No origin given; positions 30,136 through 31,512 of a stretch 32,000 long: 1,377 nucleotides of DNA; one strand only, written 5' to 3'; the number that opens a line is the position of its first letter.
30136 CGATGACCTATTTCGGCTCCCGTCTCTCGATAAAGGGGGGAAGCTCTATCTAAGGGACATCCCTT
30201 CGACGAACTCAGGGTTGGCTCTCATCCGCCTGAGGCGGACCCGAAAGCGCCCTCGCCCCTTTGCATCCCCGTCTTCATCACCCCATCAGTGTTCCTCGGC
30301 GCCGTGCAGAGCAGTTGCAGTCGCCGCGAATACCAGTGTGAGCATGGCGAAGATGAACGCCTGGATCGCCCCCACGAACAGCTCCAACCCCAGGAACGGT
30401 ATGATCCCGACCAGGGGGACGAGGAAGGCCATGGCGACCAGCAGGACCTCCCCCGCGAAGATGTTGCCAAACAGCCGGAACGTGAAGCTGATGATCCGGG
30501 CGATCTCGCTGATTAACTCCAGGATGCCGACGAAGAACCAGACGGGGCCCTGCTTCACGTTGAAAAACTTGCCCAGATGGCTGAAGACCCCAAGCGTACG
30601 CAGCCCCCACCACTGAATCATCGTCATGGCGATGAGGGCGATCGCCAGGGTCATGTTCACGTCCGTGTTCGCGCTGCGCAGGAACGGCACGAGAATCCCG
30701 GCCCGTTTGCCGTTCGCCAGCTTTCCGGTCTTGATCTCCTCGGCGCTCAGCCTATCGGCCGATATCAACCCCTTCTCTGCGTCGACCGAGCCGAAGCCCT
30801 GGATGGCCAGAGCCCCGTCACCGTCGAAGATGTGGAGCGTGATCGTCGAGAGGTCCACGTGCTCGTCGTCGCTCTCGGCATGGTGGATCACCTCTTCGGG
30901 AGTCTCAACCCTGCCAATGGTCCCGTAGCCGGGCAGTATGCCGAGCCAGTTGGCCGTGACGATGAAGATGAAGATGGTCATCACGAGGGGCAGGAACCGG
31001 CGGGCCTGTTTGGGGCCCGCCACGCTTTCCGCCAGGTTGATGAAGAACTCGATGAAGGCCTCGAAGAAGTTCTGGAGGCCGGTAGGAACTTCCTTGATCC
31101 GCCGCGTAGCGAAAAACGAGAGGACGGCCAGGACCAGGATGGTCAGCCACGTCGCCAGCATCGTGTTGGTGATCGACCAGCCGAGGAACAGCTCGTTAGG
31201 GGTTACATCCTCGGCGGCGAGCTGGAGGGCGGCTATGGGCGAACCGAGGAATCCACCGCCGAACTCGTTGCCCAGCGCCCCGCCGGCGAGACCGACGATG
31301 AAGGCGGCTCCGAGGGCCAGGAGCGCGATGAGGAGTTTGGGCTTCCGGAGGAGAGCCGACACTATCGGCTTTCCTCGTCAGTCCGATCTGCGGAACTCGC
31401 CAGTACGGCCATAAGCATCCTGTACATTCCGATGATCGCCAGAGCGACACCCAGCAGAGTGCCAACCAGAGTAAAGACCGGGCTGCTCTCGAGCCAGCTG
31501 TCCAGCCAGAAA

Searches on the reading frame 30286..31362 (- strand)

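Call 66: search_protein_families(library=pfam, proteins=[window:30286-31362:-], max_evalue=0.00001)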
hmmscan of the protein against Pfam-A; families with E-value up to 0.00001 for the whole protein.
window:30286-31362:- (358 aa): 1 family
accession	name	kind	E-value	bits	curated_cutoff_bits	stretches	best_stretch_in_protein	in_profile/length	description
PF00119.25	ATP-synt_A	-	2.4e-44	152.2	33.9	1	68-346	1-216/217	ATP synthase A chain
